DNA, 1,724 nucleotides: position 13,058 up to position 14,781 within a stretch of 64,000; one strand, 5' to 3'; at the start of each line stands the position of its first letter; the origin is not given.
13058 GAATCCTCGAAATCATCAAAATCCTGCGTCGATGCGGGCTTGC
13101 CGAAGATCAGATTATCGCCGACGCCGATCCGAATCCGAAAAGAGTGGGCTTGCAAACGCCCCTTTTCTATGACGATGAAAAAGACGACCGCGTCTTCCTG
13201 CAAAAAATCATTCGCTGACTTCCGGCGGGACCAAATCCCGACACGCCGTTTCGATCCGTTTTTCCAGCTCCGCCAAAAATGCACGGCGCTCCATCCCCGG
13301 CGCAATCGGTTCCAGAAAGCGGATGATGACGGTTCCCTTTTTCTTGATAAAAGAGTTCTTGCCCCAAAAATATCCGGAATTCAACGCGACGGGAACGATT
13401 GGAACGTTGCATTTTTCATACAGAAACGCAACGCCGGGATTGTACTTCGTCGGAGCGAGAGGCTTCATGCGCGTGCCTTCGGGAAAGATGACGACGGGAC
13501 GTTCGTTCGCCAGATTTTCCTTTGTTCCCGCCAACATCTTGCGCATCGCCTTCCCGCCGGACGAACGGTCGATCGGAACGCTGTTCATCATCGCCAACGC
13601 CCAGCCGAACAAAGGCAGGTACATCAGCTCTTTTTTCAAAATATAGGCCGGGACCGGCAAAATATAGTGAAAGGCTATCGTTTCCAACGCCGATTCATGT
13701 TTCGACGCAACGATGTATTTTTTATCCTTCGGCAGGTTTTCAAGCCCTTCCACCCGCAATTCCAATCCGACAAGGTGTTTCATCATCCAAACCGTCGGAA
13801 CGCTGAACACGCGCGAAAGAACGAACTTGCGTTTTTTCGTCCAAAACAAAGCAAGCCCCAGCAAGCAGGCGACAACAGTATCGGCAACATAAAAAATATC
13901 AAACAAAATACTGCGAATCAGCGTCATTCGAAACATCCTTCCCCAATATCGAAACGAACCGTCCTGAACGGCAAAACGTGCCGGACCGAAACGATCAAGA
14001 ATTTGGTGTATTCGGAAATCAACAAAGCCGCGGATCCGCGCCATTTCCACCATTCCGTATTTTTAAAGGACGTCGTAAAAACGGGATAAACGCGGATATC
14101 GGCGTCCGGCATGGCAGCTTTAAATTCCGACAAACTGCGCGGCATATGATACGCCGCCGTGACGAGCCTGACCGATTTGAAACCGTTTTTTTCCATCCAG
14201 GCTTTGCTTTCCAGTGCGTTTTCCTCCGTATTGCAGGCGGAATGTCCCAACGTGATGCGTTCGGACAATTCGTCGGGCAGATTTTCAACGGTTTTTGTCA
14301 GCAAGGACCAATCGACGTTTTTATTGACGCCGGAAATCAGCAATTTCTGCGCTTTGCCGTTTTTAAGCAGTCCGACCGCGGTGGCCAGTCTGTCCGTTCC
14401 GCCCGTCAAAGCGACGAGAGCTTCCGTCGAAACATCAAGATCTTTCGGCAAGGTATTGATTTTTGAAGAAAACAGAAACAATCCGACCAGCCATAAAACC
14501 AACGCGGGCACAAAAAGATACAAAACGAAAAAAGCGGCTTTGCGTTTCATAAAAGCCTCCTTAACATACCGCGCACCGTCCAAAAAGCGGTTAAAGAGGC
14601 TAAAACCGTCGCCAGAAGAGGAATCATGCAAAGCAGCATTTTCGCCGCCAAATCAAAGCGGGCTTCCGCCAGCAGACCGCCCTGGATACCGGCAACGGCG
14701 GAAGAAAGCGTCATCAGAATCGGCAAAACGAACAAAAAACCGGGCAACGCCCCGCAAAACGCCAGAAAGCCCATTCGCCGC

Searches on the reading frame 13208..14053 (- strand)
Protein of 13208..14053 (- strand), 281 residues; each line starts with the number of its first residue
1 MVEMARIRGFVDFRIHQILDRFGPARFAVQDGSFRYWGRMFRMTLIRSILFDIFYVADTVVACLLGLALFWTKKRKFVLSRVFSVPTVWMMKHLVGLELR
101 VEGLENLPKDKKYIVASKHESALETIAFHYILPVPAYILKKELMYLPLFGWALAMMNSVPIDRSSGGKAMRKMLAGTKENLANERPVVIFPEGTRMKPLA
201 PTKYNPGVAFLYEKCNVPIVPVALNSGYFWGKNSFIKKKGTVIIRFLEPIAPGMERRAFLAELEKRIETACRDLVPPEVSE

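Call 7: search_protein_families(library=pfam, proteins=[window:13208-14053:-], max_evalue=0.01)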
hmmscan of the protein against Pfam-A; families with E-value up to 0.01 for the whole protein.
window:13208-14053:- (281 aa): 1 family
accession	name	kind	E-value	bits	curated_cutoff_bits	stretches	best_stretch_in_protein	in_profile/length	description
PF01553.26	Acyltransferase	-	8.7e-24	84.3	23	1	99-224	2-131/132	Acyltransferase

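Call 9: find_encoding_contigs(protein=window:13208-14053:-, flank=10000, max_places=10)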
Protein window:13208-14053:- (281 aa): no gene with exactly this product is on record in the collection.
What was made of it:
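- Tried and rejected: Exact look-up of the 281-aa PlsC ORF failed because the start codon was wrong (call 9).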

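Call 14: find_related_loci(query=window:13208-14053:-, collection=genome_contigs, flank=10000)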
Query window:13208-14053:- (281 aa) in genome_contigs; peptide patterns used: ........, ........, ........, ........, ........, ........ (x = any residue, [..] = any of these).
356 stretches matched a pattern; 14 encode a relative of the query (tblastn E <= 1e-3); 14 distinct loci.
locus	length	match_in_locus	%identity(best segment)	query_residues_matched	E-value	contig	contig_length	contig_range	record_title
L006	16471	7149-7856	38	43-274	9e-44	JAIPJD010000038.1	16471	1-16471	MAG: Mariprofundaceae bacterium isolate Tobar13m-G51 Tobar13m-C3608, whole genome shotgun sequence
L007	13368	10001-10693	32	43-268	7e-32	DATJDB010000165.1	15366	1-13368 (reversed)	MAG TPA_asm: Pseudomonas sp. isolate SMAG_U15396 k141_146950, whole genome shotgun sequence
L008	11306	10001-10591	32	77-273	4e-18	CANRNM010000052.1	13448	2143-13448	MAG: uncultured Clostridia bacterium isolate Lapin-021__bin21 genome assembly, contig: Lapin-021__NODE_5234_length_13448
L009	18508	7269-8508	38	99-281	3e-17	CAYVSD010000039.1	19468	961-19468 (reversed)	MAG TPA_asm: uncultured Muribaculaceae bacterium isolate binchicken_co353_255 genome assembly, contig: NODE_5611_length_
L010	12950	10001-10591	29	77-273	1e-13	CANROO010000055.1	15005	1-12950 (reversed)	MAG: uncultured Clostridia bacterium isolate Lapin-020__bin17 genome assembly, contig: Lapin-020__NODE_5466_length_15005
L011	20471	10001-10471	30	97-252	2e-13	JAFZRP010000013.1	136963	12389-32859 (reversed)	MAG: Treponema sp. isolate RGIG8034 Water_buffalos_Rumen-1__c91306, whole genome shotgun sequence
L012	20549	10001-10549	29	87-272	3e-13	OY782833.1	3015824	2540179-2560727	MAG: Sphaerochaetaceae bacterium isolate 4316afa4-75a5-40cd-90fd-6a37d92e054f genome assembly, chromosome: 1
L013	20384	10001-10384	33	99-226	7e-13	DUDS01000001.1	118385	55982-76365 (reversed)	MAG TPA_asm: Candidatus Melainabacteria bacterium SSGW_16 3300000574.qc.1_(paired)_contig_78, whole genome shotgun seque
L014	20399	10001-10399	31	94-225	1e-12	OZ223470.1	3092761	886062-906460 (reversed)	MAG: Sphaerochaetaceae bacterium isolate cd985c71-0469-48ce-9ce8-6ec3774ccd9a genome assembly, chromosome: 1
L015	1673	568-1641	32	99-226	9e-13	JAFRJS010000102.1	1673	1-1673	MAG: Clostridia bacterium isolate RGIG2532 Goat_Jejunum-5__c194671, whole genome shotgun sequence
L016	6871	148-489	30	97-208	4e-10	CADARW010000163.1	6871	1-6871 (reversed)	MAG: uncultured Bacteroidia bacterium isolate RUG13567 genome assembly, contig: RUG13567_asm_163, whole genome shotgun s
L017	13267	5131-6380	26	81-271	4e-9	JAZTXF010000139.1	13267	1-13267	MAG: Candidatus Gastranaerophilaceae bacterium isolate T1900045331_YK20190020.MAGScoT_cleanbin_000010 SGB_6524_k141_1633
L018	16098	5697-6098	30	94-227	7e-9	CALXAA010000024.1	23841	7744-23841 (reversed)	MAG: uncultured Clostridia bacterium isolate BRZ_D__bin85 genome assembly, contig: BRZ_D__NODE_3455_length_23841_cov_32.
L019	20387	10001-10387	28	99-227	4e-8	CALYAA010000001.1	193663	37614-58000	MAG: uncultured Clostridia bacterium isolate BRZ_MP__bin6 genome assembly, contig: BRZ_MP__NODE_66_length_193663_cov_17.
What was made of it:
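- Tried and rejected: A genome_contigs scan with the neighbouring PlsC protein found no relative above 38% identity among GTDB species representatives, so it gave no reference genome and no synteny comparison (call 14).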

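Call 22: find_homologous_proteins(query=window:13208-13927:-, max_evalue=1e-20)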
Query window:13208-13927:- (239 aa): 3157 proteins with E <= 1e-20 among 4007 candidates; the best 120 are listed.
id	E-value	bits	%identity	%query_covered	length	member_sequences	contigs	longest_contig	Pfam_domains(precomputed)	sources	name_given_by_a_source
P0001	1.9e-154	530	99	100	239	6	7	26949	PF01553.27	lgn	-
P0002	5.3e-93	329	100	63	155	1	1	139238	PF01553.27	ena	-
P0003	4.8e-83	296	55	98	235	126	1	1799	PF01553.27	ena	-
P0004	7.0e-81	289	55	97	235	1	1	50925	PF01553.27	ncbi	-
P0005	2.7e-80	287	56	96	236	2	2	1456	PF01553.27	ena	-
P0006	4.1e-80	287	55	98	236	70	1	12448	PF01553.27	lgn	-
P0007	7.3e-78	279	52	100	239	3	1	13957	PF01553.27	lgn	-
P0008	1.5e-77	278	54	97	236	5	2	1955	PF01553.27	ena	-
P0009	2.0e-77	278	55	99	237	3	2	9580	PF01553.27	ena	-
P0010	5.5e-77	277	56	97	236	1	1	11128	PF01553.27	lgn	-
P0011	5.7e-77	277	55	97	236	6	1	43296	PF01553.27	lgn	-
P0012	6.1e-77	276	54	98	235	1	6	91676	PF01553.27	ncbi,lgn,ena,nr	ncbi:MAG: 1-acyl-sn-glycerol-3-phosphate acyltransferase [Alphaproteobacteria bacterium]|nr:1-acyl-s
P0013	8.0e-77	276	56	97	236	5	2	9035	PF01553.27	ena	-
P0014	2.0e-76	275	52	97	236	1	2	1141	PF01553.27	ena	-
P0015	1.2e-75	272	53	97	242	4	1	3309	PF01553.27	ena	-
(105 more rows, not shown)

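Call 23: find_encoding_contigs(protein=P0001, flank=10000, max_places=10)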
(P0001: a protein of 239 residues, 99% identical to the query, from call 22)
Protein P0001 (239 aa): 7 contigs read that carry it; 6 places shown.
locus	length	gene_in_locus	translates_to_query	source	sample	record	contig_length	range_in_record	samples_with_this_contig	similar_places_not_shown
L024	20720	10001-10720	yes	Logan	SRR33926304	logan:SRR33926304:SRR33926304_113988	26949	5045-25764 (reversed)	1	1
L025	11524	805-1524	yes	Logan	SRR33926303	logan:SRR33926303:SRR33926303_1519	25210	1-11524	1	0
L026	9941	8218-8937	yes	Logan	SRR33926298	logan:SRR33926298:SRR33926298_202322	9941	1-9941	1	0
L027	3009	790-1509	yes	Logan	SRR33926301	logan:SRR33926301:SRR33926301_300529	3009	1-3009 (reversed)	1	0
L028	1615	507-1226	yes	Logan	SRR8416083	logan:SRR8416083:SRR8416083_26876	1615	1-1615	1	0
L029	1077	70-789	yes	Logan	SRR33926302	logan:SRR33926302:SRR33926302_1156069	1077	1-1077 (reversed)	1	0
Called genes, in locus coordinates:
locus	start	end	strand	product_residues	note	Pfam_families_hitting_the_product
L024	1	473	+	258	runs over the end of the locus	PF01066:CDP-OH_P_transf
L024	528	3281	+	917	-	PF02739:5_3_exonuc_N, PF01367:5_3_exonuc, PF00476:DNA_pol_A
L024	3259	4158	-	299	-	PF01613:Flavin_Reduct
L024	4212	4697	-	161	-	PF00156:Pribosyltran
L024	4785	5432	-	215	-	PF00578:AhpC-TSA, PF08534:Redoxin, PF13905:Thioredoxin_8 (weak)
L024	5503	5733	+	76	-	-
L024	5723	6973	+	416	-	PF00278:Orn_DAP_Arg_deC, PF01168:Ala_racemase_N, PF02784:Orn_Arg_deC_N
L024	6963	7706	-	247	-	PF13717:Zn_ribbon_4 (weak), PF13719:Zn_ribbon_5 (faint)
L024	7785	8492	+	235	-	PF00005:ABC_tran, PF13304:AAA_21 (weak)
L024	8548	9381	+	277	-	-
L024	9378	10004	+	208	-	PF02698:DUF218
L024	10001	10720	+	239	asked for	PF01553:Acyltransferase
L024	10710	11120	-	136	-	-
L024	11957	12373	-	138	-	PF14602:Hexapep_2 (faint), PF00132:Hexapep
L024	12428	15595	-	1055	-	PF00873:ACR_tran, PF03176:MMPL (weak)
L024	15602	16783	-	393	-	PF25917:BSH_RND, PF25876:HH_MFP_RND, PF25944:Beta-barrel_RND, PF25967:RND-MFP_C, PF25989:YknX_C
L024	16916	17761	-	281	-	PF00288:GHMP_kinases_N, PF08544:GHMP_kinases_C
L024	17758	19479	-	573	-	PF13174:TPR_6 (faint), PF13428:TPR_14 (faint), PF23914:TPR_CcmH_CycH (faint), PF25063:ARM_TT21_C (faint), PF12895:ANAPC3 (faint), PF25062:ARM_TT21_N (weak), PF00515:TPR_1 (weak), PF07719:TPR_2 (weak), +11 more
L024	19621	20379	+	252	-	PF03167:UDG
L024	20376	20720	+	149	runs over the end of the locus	-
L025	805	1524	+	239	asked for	PF01553:Acyltransferase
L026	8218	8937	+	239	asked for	PF01553:Acyltransferase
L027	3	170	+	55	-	?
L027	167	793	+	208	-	PF02698:DUF218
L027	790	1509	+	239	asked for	PF01553:Acyltransferase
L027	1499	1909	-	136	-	-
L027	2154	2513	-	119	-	PF01022:HTH_5, PF12840:HTH_20 (weak)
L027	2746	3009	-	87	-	?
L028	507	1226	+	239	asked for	PF01553:Acyltransferase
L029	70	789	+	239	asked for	PF01553:Acyltransferase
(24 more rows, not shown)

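Call 24: find_encoding_contigs(protein=P0004, flank=10000, max_places=4)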
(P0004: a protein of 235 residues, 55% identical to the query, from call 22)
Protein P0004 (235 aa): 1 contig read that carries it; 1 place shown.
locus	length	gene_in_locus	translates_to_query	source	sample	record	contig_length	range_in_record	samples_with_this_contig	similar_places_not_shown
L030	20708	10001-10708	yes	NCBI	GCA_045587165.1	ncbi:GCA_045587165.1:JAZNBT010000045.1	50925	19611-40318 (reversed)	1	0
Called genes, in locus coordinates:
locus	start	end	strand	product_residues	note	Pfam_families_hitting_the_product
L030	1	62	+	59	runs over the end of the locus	-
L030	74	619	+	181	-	PF13302:Acetyltransf_3 (weak), PF00583:Acetyltransf_1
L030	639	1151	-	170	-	-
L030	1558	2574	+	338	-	PF01476:LysM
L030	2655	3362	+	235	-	PF02666:PS_Dcarbxylase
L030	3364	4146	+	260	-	PF01066:CDP-OH_P_transf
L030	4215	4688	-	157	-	PF00156:Pribosyltran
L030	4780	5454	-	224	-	PF00578:AhpC-TSA, PF08534:Redoxin, PF13098:Thioredoxin_2 (faint), PF13905:Thioredoxin_8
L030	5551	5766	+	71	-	-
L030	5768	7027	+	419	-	PF00278:Orn_DAP_Arg_deC, PF02784:Orn_Arg_deC_N, PF01168:Ala_racemase_N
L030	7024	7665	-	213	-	PF13717:Zn_ribbon_4, PF13719:Zn_ribbon_5 (faint)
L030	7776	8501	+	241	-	PF00005:ABC_tran, PF13304:AAA_21 (faint)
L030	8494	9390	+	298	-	-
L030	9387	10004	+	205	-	PF02698:DUF218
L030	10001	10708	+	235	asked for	PF01553:Acyltransferase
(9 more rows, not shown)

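Call 25: find_encoding_contigs(protein=P0012, flank=10000, max_places=4)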
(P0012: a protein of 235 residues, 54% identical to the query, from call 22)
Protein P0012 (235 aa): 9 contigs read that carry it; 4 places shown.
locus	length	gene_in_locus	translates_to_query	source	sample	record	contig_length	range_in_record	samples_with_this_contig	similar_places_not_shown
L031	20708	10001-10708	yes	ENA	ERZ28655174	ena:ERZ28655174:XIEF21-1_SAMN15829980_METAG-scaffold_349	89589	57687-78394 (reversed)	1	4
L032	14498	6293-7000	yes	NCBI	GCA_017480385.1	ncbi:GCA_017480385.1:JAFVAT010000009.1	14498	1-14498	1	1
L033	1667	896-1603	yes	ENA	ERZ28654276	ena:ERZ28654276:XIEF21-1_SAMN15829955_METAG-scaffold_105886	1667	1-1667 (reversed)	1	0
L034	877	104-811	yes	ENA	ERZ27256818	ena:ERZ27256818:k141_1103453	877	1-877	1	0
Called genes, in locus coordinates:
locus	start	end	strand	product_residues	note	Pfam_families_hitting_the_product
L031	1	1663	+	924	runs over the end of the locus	PF00005:ABC_tran (faint), PF02463:SMC_N (faint), PF13191:AAA_16 (faint), PF20703:nSTAND1 (faint), PF17760:UvrA_inter, PF00684:DnaJ_CXXCXGXG (faint), PF17755:UvrA_DNA-bind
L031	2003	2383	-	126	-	-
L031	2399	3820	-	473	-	PF07562:NCD3G (faint), PF23091:TNFR_ELAPOR1_6th (faint), PF00020:TNFR_c6 (faint), PF07699:Ephrin_rec_like (weak)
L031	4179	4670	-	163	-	PF00156:Pribosyltran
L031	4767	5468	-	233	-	PF00578:AhpC-TSA, PF08534:Redoxin, PF13098:Thioredoxin_2 (weak), PF13905:Thioredoxin_8 (weak)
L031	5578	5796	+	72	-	-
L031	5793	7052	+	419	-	PF00278:Orn_DAP_Arg_deC, PF02784:Orn_Arg_deC_N, PF01168:Ala_racemase_N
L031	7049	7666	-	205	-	PF13717:Zn_ribbon_4, PF13719:Zn_ribbon_5 (weak)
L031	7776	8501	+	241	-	PF00005:ABC_tran, PF13304:AAA_21 (faint)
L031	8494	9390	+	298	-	-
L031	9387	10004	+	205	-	PF02698:DUF218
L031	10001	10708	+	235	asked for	PF01553:Acyltransferase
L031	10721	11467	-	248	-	PF01613:Flavin_Reduct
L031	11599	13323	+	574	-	PF00664:ABC_membrane, PF00005:ABC_tran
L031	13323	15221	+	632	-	PF00664:ABC_membrane, PF00005:ABC_tran, PF02463:SMC_N (weak)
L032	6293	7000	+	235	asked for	PF01553:Acyltransferase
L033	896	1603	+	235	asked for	PF01553:Acyltransferase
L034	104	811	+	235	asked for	PF01553:Acyltransferase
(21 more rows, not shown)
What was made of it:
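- Tried and rejected: They are uninformative about the site (calls 24, 25).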

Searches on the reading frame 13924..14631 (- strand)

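Call 7: search_protein_families(library=pfam, proteins=[window:13924-14631:-], max_evalue=0.01)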
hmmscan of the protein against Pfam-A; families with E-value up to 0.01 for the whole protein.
window:13924-14631:- (235 aa): 1 family
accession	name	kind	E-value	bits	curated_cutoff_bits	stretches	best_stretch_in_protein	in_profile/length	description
PF02698.23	DUF218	-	1.9e-15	57.4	27.6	1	78-208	9-131/133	DUF218 domain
